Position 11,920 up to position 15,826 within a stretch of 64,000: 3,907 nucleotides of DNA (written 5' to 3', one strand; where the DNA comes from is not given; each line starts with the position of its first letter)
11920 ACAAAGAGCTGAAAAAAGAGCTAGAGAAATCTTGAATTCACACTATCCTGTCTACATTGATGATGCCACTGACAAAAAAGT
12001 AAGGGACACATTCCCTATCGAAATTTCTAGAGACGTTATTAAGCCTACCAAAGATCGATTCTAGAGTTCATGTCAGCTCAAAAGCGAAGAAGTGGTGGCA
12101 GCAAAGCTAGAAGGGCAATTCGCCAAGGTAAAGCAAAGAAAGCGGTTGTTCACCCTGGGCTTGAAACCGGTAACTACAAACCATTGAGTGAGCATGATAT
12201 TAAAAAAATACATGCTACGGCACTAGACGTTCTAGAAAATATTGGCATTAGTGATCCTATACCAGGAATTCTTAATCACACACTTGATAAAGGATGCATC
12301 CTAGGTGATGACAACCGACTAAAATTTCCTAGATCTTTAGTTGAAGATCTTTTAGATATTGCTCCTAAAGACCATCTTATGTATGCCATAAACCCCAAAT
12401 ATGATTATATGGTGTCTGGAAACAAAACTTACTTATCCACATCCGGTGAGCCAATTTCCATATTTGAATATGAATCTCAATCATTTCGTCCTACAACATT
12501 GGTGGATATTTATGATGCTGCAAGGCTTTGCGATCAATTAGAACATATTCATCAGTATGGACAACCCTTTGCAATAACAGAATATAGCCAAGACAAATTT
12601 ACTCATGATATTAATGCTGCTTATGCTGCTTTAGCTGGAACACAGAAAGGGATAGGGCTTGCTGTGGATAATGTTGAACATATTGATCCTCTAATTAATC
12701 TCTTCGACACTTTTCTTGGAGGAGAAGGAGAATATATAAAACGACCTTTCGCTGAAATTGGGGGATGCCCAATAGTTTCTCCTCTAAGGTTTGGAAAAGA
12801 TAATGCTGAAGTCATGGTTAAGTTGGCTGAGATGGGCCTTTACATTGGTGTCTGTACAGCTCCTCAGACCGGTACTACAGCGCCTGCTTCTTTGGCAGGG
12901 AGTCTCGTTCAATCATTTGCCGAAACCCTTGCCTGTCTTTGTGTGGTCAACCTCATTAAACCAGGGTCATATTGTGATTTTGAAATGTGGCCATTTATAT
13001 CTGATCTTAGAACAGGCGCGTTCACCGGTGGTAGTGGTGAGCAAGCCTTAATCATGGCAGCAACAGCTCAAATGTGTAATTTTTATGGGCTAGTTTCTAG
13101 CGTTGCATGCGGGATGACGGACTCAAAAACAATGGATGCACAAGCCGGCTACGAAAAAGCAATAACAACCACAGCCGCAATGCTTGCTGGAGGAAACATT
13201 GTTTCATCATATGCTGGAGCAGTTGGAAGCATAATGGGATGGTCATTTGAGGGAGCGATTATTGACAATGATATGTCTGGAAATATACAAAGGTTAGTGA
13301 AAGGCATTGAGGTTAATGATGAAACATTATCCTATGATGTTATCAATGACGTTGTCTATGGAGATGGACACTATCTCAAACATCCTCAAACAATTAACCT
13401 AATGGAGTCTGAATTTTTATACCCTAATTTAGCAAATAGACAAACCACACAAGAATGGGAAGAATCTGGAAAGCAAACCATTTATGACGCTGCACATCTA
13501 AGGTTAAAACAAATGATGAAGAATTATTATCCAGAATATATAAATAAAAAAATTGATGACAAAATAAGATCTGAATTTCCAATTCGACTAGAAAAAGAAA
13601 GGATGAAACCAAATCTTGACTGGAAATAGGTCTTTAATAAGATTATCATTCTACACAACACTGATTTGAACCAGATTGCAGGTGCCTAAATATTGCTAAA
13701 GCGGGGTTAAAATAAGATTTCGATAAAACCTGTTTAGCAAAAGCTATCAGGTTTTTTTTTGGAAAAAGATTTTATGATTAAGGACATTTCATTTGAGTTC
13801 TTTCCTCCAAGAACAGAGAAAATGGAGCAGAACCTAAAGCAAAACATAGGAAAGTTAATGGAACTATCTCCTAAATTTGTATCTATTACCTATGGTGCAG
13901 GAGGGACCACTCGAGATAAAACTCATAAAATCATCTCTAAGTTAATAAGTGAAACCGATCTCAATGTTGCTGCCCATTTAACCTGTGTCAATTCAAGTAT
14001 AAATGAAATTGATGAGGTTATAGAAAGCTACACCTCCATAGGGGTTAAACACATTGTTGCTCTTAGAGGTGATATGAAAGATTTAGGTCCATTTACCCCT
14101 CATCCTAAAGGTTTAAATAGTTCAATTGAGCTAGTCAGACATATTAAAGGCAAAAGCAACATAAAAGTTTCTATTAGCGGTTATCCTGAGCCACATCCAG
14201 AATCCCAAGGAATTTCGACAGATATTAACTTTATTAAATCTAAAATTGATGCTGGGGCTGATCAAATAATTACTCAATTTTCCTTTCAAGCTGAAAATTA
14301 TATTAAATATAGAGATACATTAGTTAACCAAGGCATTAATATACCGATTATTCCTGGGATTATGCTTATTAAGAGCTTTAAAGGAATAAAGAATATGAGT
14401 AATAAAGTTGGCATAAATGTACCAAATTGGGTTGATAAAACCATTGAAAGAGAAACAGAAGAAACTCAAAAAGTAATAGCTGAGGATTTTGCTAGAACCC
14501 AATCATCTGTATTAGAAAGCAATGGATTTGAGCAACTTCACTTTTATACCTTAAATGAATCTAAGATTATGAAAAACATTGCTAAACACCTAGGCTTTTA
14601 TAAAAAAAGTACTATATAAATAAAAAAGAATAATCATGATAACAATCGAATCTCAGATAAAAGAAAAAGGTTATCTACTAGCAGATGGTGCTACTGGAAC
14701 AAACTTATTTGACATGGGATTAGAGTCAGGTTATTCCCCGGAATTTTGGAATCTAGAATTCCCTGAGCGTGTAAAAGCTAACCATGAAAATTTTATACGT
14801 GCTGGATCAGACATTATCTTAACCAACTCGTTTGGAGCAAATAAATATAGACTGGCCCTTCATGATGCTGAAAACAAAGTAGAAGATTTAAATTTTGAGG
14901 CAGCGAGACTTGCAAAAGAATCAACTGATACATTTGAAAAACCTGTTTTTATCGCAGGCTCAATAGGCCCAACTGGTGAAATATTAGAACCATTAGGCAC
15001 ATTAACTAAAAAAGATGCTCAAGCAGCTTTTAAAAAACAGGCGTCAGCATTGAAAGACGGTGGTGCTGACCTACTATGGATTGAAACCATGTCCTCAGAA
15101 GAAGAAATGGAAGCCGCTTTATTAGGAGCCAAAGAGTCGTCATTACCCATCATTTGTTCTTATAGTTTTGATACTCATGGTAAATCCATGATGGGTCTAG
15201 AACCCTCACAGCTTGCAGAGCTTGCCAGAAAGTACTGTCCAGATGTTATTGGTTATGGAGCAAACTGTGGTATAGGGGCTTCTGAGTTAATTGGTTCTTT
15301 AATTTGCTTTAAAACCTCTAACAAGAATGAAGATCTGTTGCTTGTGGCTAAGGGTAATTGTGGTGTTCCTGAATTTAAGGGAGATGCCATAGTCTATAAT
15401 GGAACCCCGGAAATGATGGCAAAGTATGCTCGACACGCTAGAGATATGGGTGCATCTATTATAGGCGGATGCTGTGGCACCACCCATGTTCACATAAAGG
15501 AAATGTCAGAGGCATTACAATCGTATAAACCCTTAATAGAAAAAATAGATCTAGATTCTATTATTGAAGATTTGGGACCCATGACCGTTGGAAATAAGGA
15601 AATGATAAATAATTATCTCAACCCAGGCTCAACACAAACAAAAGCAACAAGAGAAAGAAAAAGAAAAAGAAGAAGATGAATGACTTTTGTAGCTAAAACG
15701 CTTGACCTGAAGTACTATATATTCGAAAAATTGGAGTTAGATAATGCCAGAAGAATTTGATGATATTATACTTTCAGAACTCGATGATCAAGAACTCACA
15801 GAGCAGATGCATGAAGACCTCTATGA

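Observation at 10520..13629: Tandem, diverged non-pyrrolysine MttB paralogs with unknown substrates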

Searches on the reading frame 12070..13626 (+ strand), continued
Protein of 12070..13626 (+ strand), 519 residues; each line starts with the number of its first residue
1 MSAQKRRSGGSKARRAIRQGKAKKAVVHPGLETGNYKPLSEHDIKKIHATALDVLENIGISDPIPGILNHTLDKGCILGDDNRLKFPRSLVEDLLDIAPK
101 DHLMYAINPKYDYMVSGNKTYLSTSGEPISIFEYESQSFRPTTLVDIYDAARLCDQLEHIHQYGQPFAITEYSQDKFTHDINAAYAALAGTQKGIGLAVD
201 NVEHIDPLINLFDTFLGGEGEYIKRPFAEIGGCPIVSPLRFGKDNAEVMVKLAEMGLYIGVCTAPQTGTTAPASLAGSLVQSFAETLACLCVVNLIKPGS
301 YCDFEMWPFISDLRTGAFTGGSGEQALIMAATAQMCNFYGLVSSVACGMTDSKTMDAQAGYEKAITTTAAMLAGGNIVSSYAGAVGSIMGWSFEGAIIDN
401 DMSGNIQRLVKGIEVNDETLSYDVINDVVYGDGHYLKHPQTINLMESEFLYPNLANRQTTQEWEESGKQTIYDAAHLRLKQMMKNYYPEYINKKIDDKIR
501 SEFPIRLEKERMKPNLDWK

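Call 56: find_encoding_contigs(protein=P0138, flank=9000, max_places=2)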
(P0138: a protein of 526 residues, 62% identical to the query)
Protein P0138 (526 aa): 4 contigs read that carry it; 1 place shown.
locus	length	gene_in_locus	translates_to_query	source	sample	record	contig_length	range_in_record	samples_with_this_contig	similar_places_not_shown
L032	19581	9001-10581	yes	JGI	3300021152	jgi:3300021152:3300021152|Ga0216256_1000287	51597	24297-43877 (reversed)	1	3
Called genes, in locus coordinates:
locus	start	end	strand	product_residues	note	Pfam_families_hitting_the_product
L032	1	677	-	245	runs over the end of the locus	PF03692:CxxCxxCC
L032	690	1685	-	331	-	PF01053:Cys_Met_Meta_PP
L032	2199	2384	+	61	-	-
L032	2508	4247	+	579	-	PF01321:Creatinase_N, PF16189:Creatinase_N_2, PF00557:Peptidase_M24, PF16188:Peptidase_M24_C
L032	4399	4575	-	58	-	-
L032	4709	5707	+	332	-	-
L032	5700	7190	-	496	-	PF00324:AA_permease, PF13520:AA_permease_2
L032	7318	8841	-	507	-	PF06253:MTTB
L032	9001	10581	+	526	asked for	PF06253:MTTB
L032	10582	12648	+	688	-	PF05378:Hydant_A_N, PF13941:MutL (faint), PF01968:Hydantoinase_A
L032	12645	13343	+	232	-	-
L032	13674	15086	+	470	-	-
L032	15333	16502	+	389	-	PF13506:Glyco_transf_21 (faint), PF13641:Glyco_tranf_2_3, PF00535:Glycos_transf_2, PF10111:Glyco_tranf_2_2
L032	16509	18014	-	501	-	PF01266:DAO (weak), PF01946:Thi4 (faint), PF13450:NAD_binding_8, PF01593:Amino_oxidase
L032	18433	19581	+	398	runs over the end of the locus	-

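Call 60: search_dna_similar(query=window:12070-13626:+, collection=plasmids, mode=protein, max_rows=25, max_evalue=1e-40)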
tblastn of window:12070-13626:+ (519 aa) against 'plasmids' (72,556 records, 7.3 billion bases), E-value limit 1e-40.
Records with a match: 21; places in all: 21; records where one place covers at least 80% of the query: 21.
Best place of each record, by identity: <60% 21.
By first word of the organism name: Leisingera 7; Sinorhizobium 4; Ruegeria 4; Mesorhizobium 1; Shinella 1; Roseovarius 1; Roseobacter 1; Rhodobacteraceae 1; Alisedimentitalea 1.
By predicted mobility (MOB-suite, as given by PLSDB): non-mobilizable 19; conjugative 1; mobilizable 1.
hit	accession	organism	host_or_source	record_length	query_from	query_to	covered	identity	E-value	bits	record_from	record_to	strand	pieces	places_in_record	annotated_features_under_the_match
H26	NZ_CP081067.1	Leisingera caerulea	-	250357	5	514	98%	47.2%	6e-155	496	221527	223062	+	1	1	trimethylamine methyltransferase family protein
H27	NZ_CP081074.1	Leisingera caerulea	-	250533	5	514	98%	46.6%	6e-152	487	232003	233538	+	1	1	trimethylamine methyltransferase family protein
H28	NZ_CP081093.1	Leisingera caerulea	-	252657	5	514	98%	46.6%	2e-151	486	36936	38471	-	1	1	trimethylamine methyltransferase family protein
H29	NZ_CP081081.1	Leisingera caerulea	-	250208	5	514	98%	46.4%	1e-151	486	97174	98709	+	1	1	trimethylamine methyltransferase family protein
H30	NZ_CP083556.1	Leisingera sp. S132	-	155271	19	514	96%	46.7%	3e-148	476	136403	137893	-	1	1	trimethylamine methyltransferase family protein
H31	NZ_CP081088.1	Leisingera caerulea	-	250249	13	514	97%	45.9%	4e-146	471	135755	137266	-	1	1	trimethylamine methyltransferase family protein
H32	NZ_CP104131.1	Sinorhizobium sp. K101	Phaseolus vulgaris,cell ...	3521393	3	505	97%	39.6%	8e-110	366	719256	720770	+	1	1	none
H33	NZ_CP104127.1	Sinorhizobium sp. M103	Phaseolus vulgaris,cell ...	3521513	3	505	97%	39.6%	8e-110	366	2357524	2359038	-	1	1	none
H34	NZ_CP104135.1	Sinorhizobium sp. C101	Phaseolus vulgaris,cell ...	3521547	3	505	97%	39.6%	8e-110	366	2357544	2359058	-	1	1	none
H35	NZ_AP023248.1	Mesorhizobium sp. 131-2-1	Lotus japonicus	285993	29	513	93%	41.0%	5e-125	410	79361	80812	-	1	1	trimethylamine methyltransferase family protein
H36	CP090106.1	Sinorhizobium meliloti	Medicago,Cell culture,Plant nodule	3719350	3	505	97%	38.9%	1e-109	365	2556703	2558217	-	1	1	trimethylamine methyltransferase family protein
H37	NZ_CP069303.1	Shinella sp. PSBB067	monoisolate,Minnesota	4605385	6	513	98%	38.4%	1e-105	353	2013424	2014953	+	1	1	none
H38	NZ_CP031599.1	Roseovarius indicus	pure culture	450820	27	512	94%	39.9%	6e-115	381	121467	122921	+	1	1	trimethylamine methyltransferase family protein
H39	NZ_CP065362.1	Ruegeria sp. SCSIO 43209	Galaxea fascicularis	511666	1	505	97%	38.2%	5e-106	355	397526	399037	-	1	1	trimethylamine methyltransferase family protein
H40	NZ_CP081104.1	Ruegeria conchae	-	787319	1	503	97%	38.2%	1e-105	353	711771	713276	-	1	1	trimethylamine methyltransferase family protein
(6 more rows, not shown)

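Call 78: get_annotated_region(hit=H26, flank=9000)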
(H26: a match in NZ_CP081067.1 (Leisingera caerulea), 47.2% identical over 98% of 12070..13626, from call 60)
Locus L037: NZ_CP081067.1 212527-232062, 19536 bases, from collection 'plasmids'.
description: Leisingera caerulea strain M561 plasmid unnamed3, complete sequence
organism: Leisingera caerulea (NCBI taxid 506591)
taxonomy: Bacteria; Pseudomonadota; Alphaproteobacteria; Rhodobacterales; Roseobacteraceae; Leisingera; Leisingera caerulea
host: -; source: -; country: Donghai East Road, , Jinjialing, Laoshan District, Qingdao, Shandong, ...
typing (MOB-suite, as given by PLSDB): non-mobilizable
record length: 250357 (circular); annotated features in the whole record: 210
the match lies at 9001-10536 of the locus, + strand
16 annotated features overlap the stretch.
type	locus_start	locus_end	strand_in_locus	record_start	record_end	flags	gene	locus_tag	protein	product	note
CDS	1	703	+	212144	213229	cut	-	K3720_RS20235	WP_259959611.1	extracellular solute-binding protein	-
CDS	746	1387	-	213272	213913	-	-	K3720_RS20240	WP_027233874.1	TetR family transcriptional regulator C-terminal domain-containing protein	-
CDS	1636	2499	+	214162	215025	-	-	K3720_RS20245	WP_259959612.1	ABC transporter permease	GO:0055085 - transmembrane transport [Evidence IEA]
CDS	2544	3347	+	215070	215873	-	-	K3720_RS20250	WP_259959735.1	ABC transporter permease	GO:0055085 - transmembrane transport [Evidence IEA]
CDS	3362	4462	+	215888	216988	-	-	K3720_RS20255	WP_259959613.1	ABC transporter ATP-binding protein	-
CDS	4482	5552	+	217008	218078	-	-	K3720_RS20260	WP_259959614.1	extracellular solute-binding protein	-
CDS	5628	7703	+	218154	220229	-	-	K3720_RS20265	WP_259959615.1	NAD(P)-binding protein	-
CDS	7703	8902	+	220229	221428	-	-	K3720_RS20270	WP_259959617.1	aromatic ring-hydroxylating dioxygenase subunit alpha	-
CDS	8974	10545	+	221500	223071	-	-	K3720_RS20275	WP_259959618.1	trimethylamine methyltransferase family protein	GO:0015948 - methanogenesis [Evidence IEA]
CDS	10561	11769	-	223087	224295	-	-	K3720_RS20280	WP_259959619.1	mandelate racemase/muconate lactonizing enzyme family protein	-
CDS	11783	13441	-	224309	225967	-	-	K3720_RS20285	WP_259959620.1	GMC family oxidoreductase N-terminal domain-containing protein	-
CDS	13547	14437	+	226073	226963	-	-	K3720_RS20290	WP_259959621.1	LysR substrate-binding domain-containing protein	-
CDS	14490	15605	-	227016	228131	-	-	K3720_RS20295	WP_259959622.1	cystathionine gamma-lyase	GO:0019346 - transsulfuration [Evidence IEA]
CDS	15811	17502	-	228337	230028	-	-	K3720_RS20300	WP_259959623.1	thiamine pyrophosphate-binding protein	-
CDS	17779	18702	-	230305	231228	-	-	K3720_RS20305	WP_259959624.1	LysR family transcriptional regulator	-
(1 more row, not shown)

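Call 97: predict_structure(alignment_id=A3)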
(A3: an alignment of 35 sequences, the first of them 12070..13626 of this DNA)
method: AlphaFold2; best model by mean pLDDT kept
length: 519 residues; sequences in the alignment: 35
mean_pLDDT: 82.3   pTM: 0.84
mean pLDDT of the five models: 82.3, 81.7, 78.0, 76.3, 73.1
residues with pLDDT >= 90: 236; 70-90: 163; 50-70: 85; < 50: 35
segments of 3 or more residues with pLDDT < 50: 1-9, 17-24, 382-387, 443-453
pLDDT, mean of each block of 10 residues (from residue 1): 38 51 53 78 95 98 97 97 98 94 94 88 81 86 93 91 85 93 97 93 97 96 94 89 95 91 73 80 95 94 86 64 81 91 80 61 85 87 54 86 79 61 71 59 47 60 85 88 90 97 96 70
secondary structure, 60 per line:
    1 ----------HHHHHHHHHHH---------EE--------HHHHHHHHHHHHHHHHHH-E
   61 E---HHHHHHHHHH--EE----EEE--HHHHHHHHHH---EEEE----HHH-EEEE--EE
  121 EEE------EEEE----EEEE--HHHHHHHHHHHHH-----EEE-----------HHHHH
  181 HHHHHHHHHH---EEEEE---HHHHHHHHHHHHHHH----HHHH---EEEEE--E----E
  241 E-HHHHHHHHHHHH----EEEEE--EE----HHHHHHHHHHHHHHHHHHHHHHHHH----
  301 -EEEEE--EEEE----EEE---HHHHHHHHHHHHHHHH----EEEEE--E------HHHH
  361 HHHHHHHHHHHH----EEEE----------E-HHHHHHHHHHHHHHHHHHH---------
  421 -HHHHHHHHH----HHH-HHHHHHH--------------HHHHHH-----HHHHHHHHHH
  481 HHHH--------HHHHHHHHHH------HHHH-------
elements in order: H11-21 H41-58 H65-74 E83-85 H88-97 E101-104 E113-116 E119-123 E130-133 E138-141 H144-156 E162-164 H176-190 E194-198 H202-216 H221-224 E228-232 H243-254 E259-263 H272-296 E302-306 E309-312 E317-319 H323-338 E343-347 H357-372 E377-380 H393-411 H422-430 H439-445 H460-465 H471-484 H493-502 H509-512

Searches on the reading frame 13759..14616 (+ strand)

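Call 7: search_protein_families(library=pfam, proteins=[window:13759-14616:+])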
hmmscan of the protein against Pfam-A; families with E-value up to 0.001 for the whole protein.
window:13759-14616:+ (286 aa): 1 family
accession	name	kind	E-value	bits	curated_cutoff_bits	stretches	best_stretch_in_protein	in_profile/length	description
PF02219.23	MTHFR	-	1.7e-82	277.5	24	1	10-279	13-287/287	Methylenetetrahydrofolate reductase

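Call 8: search_protein_families(library=ncbifam, proteins=[window:13759-14616:+])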
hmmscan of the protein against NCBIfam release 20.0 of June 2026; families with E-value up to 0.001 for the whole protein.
window:13759-14616:+ (286 aa): 4 families
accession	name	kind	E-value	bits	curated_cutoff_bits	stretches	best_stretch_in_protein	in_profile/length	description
TIGR00676.1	fadh2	equivalog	1.4e-86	290.2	293.7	1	10-278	1-274/275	methylenetetrahydrofolate reductase [NAD(P)H]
NF006950.0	PRK09432.1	equivalog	8.4e-76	255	382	1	9-280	24-292/296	methylenetetrahydrofolate reductase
TIGR00677.1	fadh2_euk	equivalog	5.1e-65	219.6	310.05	1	10-282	2-279/281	methylenetetrahydrofolate reductase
NF006396.0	PRK08645.1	equivalog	2.2e-15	55.8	453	1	10-239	324-563/611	bifunctional homocysteine S-methyltransferase/methylenetetrahydrofolate reductase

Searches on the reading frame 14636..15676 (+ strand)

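Call 7: search_protein_families(library=pfam, proteins=[window:14636-15676:+])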
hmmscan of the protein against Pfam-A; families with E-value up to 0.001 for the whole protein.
window:14636-15676:+ (347 aa): 1 family
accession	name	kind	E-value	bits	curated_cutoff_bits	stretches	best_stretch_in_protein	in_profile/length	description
PF02574.22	S-methyl_trans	-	5.5e-65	220.5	22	1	14-294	1-283/283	Homocysteine S-methyltransferase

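Call 8: search_protein_families(library=ncbifam, proteins=[window:14636-15676:+])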
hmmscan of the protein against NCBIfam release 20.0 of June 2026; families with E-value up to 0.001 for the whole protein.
window:14636-15676:+ (347 aa): 5 families
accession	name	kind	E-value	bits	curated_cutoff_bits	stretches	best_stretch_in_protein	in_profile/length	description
NF005718.0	PRK07534.1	equivalog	8e-127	423.1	338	1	6-343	8-333/337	betaine--homocysteine S-methyltransferase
NF006396.0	PRK08645.1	equivalog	1.8e-69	234.5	453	1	10-304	9-294/611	bifunctional homocysteine S-methyltransferase/methylenetetrahydrofolate reductase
TIGR02082.1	metH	equivalog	1.1e-46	159.1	1010.85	1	37-300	43-318/1182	methionine synthase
NF007024.0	PRK09490.1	equivalog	2.1e-36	125.2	1497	1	35-321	57-357/1234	methionine synthase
NF007020.0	PRK09485.1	equivalog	6.4e-28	97.7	215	1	3-295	3-304/306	homocysteine S-methyltransferase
